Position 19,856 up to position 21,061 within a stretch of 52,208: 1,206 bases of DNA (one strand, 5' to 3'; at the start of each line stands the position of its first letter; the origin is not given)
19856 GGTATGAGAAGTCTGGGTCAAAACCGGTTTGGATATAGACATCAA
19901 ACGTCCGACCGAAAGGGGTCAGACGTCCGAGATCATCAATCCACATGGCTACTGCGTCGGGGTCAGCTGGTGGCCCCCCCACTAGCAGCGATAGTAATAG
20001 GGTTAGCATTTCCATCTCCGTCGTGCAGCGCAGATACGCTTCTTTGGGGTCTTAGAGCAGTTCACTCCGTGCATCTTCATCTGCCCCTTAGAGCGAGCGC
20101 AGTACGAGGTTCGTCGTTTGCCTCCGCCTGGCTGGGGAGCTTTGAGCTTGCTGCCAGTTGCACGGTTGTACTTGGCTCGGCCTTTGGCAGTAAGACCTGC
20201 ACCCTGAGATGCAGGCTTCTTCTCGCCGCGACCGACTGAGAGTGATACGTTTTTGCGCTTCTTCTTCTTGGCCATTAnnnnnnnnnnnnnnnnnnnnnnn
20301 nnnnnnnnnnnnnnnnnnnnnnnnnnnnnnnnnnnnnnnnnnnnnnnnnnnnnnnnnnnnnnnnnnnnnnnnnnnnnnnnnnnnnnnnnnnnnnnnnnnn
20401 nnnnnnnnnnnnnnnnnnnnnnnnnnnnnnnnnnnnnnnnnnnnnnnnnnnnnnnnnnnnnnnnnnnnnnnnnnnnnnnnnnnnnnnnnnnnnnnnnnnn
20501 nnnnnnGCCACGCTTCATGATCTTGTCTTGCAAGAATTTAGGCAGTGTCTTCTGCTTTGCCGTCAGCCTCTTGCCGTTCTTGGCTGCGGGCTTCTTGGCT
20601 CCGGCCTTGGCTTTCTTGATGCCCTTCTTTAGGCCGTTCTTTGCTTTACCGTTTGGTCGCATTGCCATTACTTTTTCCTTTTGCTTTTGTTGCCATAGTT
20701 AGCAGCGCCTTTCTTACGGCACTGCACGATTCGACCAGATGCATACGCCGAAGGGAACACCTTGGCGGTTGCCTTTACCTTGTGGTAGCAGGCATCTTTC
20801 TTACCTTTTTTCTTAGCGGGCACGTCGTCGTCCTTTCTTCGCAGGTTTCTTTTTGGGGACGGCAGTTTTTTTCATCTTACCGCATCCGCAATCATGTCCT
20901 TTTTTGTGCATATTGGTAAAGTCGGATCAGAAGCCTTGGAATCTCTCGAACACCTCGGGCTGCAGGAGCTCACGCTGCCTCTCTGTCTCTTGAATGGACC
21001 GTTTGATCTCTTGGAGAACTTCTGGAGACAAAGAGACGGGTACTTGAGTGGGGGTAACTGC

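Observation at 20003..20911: Tandem array of five translationally coupled, extremely basic micro-proteins (32-90 aa)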

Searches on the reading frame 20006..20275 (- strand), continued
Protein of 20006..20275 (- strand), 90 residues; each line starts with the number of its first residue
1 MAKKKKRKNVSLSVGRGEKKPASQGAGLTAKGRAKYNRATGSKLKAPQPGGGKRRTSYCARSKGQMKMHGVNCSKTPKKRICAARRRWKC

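Call 76: predict_structure(alignment_id=A2)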
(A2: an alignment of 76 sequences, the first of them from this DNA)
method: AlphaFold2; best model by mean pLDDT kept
length: 90 residues; sequences in the alignment: 76
mean_pLDDT: 81.6   pTM: 0.48
mean pLDDT of the five models: 81.6, 79.5, 78.4, 76.5, 73.2
residues with pLDDT >= 90: 12; 70-90: 65; 50-70: 10; < 50: 3
segments of 3 or more residues with pLDDT < 50: 1-3
pLDDT, mean of each block of 10 residues (from residue 1): 56 85 82 88 76 83 91 86 87
secondary structure, 60 per line:
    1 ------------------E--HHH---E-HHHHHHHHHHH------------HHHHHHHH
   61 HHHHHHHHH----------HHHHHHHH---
elements in order: H30-40 H53-69 H80-87
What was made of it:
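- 20003..20275 (-): p5: 90 aa, pI 11.7. A DUF6321 domain (residues ~25-90, predicted three helices, Cys59 and Cys90 conserved) behind a Lys-rich N-terminal tail. AF2 pLDDT 81.6, helices 30-40, 53-69 and 80-87 (call 76).
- AF2 gives a confident helical domain for p5 (call 76).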

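Call 80: fold_search(model_id=the predicted structure, library=pdb)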
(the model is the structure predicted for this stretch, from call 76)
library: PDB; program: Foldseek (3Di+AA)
matches with E <= 10: 0; with E <= 0.001: 0
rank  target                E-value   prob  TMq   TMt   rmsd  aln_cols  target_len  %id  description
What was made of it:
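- The p5 model has no structural analogue (call 80).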

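Call 84: fold_search(model_id=the predicted structure, library=viral)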
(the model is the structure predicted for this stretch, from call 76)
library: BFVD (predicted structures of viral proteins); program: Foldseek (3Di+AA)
matches with E <= 10: 23; with E <= 0.001: 2
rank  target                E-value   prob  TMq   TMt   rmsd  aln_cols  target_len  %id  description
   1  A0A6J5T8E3            6.0e-05  1.00  0.46  0.34  11.2        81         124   54  DUF6321 domain-containing protein [uncultured Caudovirales phage]
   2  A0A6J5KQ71            9.7e-05  1.00  0.46  0.25  11.2        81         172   52  DUF6321 domain-containing protein [uncultured Caudovirales phage]
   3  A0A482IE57            5.8e-03  1.00  0.43  0.07  10.7        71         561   45  (no name in the UniProt tables at hand)
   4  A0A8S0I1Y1            7.6e-03  1.00  0.44  0.34  11.7        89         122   48  (no name in the UniProt tables at hand)
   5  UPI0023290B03         2.4e-02  0.98  0.37  0.21  11.2        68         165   46  (no name look-up for this kind of identifier)
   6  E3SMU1                2.4e-02  0.97  0.36  0.15  11.3        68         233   47  DUF6321 domain-containing protein [Prochlorococcus phage P-HM1]
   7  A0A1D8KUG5            2.7e-02  0.99  0.38  0.10  10.9        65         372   45  DUF6321 domain-containing protein [Synechococcus phage S-CAM7]
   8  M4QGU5                3.4e-02  0.96  0.36  0.21  11.2        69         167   46  DUF6321 domain-containing protein [Prochlorococcus phage MED4-213]
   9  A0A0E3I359            3.6e-02  0.96  0.35  0.04  11.2        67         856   46  DUF6321 domain-containing protein [Synechococcus phage ACG-2014f]
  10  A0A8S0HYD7            3.6e-02  0.90  0.34  0.22  11.4        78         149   44  (no name in the UniProt tables at hand)
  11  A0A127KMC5            4.4e-02  0.95  0.36  0.32  11.4        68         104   44  DUF6321 domain-containing protein [Cyanophage S-RIM32]
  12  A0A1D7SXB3            4.7e-02  0.95  0.37  0.15  11.0        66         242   42  DUF6321 domain-containing protein [Cyanophage S-RIM12]
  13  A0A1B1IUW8            5.0e-02  0.95  0.37  0.06  11.3        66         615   44  (no name in the UniProt tables at hand)
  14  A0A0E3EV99            6.6e-02  0.93  0.36  0.05  10.9        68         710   47  DUF6321 domain-containing protein [Synechococcus phage ACG-2014f]
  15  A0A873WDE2            7.0e-02  0.85  0.34  0.19  10.9        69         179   45  DUF6321 domain-containing protein [Synechococcus phage S-H38]
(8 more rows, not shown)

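Call 99: search_solved_structures(query=A2, max_evalue=1)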
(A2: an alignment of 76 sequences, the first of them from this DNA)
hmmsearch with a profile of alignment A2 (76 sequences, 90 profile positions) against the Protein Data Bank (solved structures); distinct sequences matched with E-value up to 1: 0.
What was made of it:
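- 20003..20275 (-): No PDB fold match (call 80) and no PDB sequence match (call 99).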

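Call 104: get_annotated_region(hit=H34, flank=1800)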
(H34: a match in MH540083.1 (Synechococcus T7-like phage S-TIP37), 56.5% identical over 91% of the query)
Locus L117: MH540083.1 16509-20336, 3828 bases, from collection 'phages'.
description: Synechococcus T7-like phage S-TIP37, complete genome.
organism: Synechococcus T7-like phage S-TIP37 (NCBI taxid 1332145)
taxonomy: Viruses; Duplodnaviria; Heunggongvirae; Uroviricota; Caudoviricetes; Autographiviridae; Igirivirus; Igirivirus STIP37
host: Synechococcus sp. WH8109; source: Red Sea, coastal; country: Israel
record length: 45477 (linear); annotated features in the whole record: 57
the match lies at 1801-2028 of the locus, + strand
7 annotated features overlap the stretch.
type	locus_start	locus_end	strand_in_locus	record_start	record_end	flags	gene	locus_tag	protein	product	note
CDS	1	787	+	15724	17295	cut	-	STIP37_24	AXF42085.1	head to tail connector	T7-like head to tail connector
CDS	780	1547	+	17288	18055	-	-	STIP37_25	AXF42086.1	capsid assembly protein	T7-like capsid assembly protein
CDS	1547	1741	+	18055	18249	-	hli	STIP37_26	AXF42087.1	high light inducible protein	-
CDS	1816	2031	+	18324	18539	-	-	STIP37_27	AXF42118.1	hypothetical protein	-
CDS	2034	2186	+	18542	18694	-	-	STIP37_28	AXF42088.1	hypothetical protein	-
CDS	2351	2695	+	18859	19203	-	-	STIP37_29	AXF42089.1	hypothetical protein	-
CDS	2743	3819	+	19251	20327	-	psbA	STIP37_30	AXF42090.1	photosystem II D1 protein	-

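Call 105: get_annotated_region(hit=H56, flank=1800)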
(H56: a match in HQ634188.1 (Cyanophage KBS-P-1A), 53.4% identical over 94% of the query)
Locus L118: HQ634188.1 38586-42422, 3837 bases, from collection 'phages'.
description: Cyanophage KBS-P-1A genomic sequence.
organism: Cyanophage KBS-P-1A (NCBI taxid 889951)
taxonomy: Viruses; Duplodnaviria; Heunggongvirae; Uroviricota; Caudoviricetes; Autographiviridae; Sednavirus; Sednavirus SRIP2
host: Synechococcus sp. WH7803; source: -; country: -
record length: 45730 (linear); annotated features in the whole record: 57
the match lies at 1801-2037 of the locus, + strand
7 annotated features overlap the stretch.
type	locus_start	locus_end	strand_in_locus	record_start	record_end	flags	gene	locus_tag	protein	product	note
CDS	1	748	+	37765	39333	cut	-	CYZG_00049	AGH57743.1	head-tail connector protein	-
CDS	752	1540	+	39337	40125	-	-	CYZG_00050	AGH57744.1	hypothetical protein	-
CDS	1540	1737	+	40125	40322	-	-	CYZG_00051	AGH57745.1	hypothetical protein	-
CDS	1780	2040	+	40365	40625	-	-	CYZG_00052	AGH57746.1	hypothetical protein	-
CDS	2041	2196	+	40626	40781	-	-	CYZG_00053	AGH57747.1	hypothetical protein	-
CDS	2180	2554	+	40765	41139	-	-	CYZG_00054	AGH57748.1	hypothetical protein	similar to gp222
CDS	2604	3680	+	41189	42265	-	-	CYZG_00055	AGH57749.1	photosystem II D1 protein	-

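Call 106: get_annotated_region(hit=H23, flank=1800)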
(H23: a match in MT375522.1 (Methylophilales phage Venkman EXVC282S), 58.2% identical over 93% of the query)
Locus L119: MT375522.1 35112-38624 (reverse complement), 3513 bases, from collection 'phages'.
description: Methylophilales phage Venkman EXVC282S, complete genome.
organism: Methylophilales phage Venkman EXVC282S (NCBI taxid 2727865)
taxonomy: Viruses; Duplodnaviria; Heunggongvirae; Uroviricota; Caudoviricetes
host: Methylophilales bacterium H5P1; source: -; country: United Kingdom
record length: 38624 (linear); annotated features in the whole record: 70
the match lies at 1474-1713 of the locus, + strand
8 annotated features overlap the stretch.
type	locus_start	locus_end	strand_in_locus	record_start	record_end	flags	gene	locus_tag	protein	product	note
CDS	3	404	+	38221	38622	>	-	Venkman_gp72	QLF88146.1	hypothetical protein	-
CDS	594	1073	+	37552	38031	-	-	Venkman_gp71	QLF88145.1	hypothetical protein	-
CDS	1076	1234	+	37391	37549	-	-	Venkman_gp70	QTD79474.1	hypothetical protein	-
CDS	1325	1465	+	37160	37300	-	-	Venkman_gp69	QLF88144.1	DNA recombinase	Gp59-like DNA recombinase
CDS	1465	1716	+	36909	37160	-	-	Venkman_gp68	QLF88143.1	hypothetical protein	-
CDS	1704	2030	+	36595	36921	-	-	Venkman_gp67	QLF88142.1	recombination endonuclease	-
CDS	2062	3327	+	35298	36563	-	-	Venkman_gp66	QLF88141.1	terminase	-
CDS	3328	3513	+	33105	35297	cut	-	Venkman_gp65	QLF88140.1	portal protein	-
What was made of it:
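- It lies beside a recombination endonuclease in Venkman (call 106).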

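Call 113: search_protein_families(library=padloc, proteins=[window:20006-20275:-], max_evalue=0.01)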
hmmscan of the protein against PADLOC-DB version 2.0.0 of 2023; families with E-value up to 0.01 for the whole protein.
seq(90 aa): 0 families

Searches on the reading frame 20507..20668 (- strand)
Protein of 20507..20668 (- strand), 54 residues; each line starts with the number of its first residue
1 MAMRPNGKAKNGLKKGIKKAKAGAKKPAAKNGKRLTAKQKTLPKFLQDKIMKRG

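Call 4: search_protein_families(library=pfam, proteins=[window:20507-20668:-], max_evalue=1)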
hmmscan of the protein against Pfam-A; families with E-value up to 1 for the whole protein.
seq(54 aa): 1 family
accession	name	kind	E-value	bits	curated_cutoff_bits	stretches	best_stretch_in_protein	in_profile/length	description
PF21847.1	DUF6906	-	0.024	14.9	23.6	1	30-42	2-14/50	Domain of unknown function (DUF6906)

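Call 5: search_protein_families(library=phrogs, proteins=[window:20507-20668:-], max_evalue=1)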
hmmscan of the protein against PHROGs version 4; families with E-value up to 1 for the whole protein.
seq(54 aa): 1 family
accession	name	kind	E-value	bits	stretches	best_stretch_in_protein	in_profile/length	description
phrog_4292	-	unknown function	0.2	12.7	1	30-41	2-13/51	-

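Call 6: search_protein_families(library=ncbifam, proteins=[window:20507-20668:-], max_evalue=1)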
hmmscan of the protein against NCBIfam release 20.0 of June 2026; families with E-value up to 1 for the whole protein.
seq(54 aa): 0 families

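Call 66: search_dna_similar(query=window:20507-20668:-, collection=phages, mode=protein, max_rows=25, max_evalue=1)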
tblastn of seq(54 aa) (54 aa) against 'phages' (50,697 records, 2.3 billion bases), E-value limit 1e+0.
No match.
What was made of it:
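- Tried and rejected: No tblastn match (call 66).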

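Call 82: search_protein_representatives(protein=window:20507-20668:-)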
Query: 54 residues. Proteins with E-value up to 0.001 (for the whole library): 3; up to 1e-10: 0; up to 1e-30: 0. The best 3 are listed.
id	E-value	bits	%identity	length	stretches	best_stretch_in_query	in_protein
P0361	1.3e-08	50.5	76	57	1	10-54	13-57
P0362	7.1e-08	48.2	81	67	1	4-40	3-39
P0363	2.2e-05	40.5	88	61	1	4-35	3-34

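Call 113: search_protein_families(library=padloc, proteins=[window:20507-20668:-], max_evalue=0.01)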
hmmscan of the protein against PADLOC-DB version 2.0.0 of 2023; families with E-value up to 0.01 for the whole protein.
seq(54 aa): 0 families

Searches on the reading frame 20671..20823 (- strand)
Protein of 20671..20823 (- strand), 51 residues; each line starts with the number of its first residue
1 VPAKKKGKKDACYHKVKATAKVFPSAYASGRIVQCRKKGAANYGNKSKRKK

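Call 4: search_protein_families(library=pfam, proteins=[window:20671-20823:-], max_evalue=1)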
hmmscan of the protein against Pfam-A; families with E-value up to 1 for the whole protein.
seq(51 aa): 1 family
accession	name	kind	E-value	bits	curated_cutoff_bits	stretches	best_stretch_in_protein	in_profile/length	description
PF19197.5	DUF5872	-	0.011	16.7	27.5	1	12-47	6-44/116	Family of unknown function (DUF5872)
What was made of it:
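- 20668..20823 (-): p2: 51 aa, pI 10.5. It is the N-terminal half of a split DUF5872 domain (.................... core, Cys12 and Cys35 invariant) flanked by Lys-rich tails. Pfam DUF5872 positions 6-44, 16.7 bits, below the cut-off when scanned alone (call 4).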

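Call 5: search_protein_families(library=phrogs, proteins=[window:20671-20823:-], max_evalue=1)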
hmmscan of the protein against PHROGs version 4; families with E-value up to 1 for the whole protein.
seq(51 aa): 3 families
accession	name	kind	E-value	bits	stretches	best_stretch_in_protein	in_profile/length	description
phrog_727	-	unknown function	5.8e-21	76.2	1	4-50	263-309/450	-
phrog_38880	-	unknown function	1.3e-20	75.2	1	4-48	155-199/324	-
phrog_3477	-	unknown function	9.6e-16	58.4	1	5-48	430-472/928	-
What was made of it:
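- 20668..20823 (-): phrog_727, phrog_38880 and phrog_3477 match at E 1e-16 to 6e-21 (call 5).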

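Call 6: search_protein_families(library=ncbifam, proteins=[window:20671-20823:-], max_evalue=1)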
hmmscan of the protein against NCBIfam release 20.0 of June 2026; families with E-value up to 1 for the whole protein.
seq(51 aa): 0 families

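Call 57: find_homologous_proteins(query=window:20671-20823:-, max_evalue=0.001)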
Query seq(51 aa) (51 aa): 897 proteins with E <= 0.001 among 900 candidates; the best 120 are listed.
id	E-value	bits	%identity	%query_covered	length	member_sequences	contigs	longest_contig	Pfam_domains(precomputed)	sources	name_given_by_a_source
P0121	1.1e-23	99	98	100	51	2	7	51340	-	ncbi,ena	-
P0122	3.0e-22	94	100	94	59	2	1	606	-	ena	-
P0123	7.2e-22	93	100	82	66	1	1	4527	-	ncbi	ncbi:MAG: hypothetical protein CME98_22265, partial [Hyphomonas sp.]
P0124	9.1e-22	93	100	82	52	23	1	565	-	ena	-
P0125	3.0e-21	91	92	100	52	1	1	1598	-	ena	-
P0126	3.4e-21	91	95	82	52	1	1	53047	-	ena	-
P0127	1.6e-20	89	95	82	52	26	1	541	-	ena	-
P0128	2.4e-20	88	98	78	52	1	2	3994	-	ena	-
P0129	2.6e-20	88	95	84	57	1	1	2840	-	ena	-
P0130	2.7e-20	88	94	100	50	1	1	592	-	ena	-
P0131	2.6e-19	85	90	82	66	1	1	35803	-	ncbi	-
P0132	5.6e-19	84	91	92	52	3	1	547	-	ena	-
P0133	6.1e-19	84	93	88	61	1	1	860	-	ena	-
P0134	6.8e-19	84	90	82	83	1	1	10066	-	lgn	-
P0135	1.7e-18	83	95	80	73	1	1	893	-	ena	-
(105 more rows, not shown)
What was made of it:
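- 20668..20823 (-): 897 clusters of homologues (call 57).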

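Call 58: find_encoding_contigs(protein=P0121, flank=2500, max_places=8)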
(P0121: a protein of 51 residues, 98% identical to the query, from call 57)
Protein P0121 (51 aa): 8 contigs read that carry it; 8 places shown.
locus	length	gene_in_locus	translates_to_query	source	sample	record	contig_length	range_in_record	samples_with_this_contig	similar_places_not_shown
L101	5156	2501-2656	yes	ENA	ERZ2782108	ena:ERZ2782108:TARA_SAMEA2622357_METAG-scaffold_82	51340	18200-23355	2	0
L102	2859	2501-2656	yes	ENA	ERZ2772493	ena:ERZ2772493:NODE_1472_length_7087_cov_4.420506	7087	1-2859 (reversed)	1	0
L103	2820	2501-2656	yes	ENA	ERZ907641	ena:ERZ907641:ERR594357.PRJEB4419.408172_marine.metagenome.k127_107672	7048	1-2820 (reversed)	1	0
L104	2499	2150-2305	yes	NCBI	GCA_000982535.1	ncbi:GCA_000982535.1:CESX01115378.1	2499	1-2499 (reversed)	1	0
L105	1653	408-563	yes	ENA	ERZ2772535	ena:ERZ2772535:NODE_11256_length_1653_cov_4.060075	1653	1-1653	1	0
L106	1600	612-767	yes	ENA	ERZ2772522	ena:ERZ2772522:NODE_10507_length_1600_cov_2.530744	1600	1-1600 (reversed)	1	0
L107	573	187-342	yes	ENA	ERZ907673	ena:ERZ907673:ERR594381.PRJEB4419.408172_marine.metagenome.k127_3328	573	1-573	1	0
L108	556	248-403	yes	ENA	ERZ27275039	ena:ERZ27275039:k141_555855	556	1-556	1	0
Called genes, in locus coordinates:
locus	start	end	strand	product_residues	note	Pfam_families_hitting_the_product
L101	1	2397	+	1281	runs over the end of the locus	-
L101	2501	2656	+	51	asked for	-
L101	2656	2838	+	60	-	-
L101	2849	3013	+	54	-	-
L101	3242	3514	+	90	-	PF19846:DUF6321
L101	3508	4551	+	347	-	-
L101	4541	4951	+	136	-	-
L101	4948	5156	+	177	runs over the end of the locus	-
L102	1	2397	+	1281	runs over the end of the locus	-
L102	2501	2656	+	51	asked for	-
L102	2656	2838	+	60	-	-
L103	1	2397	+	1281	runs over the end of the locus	-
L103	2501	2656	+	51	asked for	-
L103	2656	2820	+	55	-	?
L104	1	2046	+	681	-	?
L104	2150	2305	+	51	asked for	-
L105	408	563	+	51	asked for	-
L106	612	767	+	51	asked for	-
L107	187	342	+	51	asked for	-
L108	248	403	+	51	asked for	-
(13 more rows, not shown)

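Call 113: search_protein_families(library=padloc, proteins=[window:20671-20823:-], max_evalue=0.01)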
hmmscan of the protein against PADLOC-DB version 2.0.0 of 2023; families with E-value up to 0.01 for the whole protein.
seq(51 aa): 0 families

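Call 116: search_solved_structures(query=A3, max_evalue=1)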
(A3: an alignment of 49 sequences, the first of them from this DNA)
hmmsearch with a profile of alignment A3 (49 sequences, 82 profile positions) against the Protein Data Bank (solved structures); distinct sequences matched with E-value up to 1: 0.

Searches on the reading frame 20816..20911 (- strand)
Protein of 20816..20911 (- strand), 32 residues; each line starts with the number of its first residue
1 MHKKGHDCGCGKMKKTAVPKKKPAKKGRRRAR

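Call 4: search_protein_families(library=pfam, proteins=[window:20816-20911:-], max_evalue=1)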
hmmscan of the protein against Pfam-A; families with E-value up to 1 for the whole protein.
seq(32 aa): 0 families

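Call 5: search_protein_families(library=phrogs, proteins=[window:20816-20911:-], max_evalue=1)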
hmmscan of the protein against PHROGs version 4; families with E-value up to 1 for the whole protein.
seq(32 aa): 0 families

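Call 6: search_protein_families(library=ncbifam, proteins=[window:20816-20911:-], max_evalue=1)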
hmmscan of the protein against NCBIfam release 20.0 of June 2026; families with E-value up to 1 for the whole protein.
seq(32 aa): 0 families
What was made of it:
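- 20813..20911 (-): p1: 32 aa, pI 11.2, conserved C-G-C motif. Lineage-restricted; always the first gene after the large protein. No family match (calls 4-6).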

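Call 113: search_protein_families(library=padloc, proteins=[window:20816-20911:-], max_evalue=0.01)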
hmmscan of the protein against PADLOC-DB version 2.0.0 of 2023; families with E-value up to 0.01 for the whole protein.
seq(32 aa): 0 families
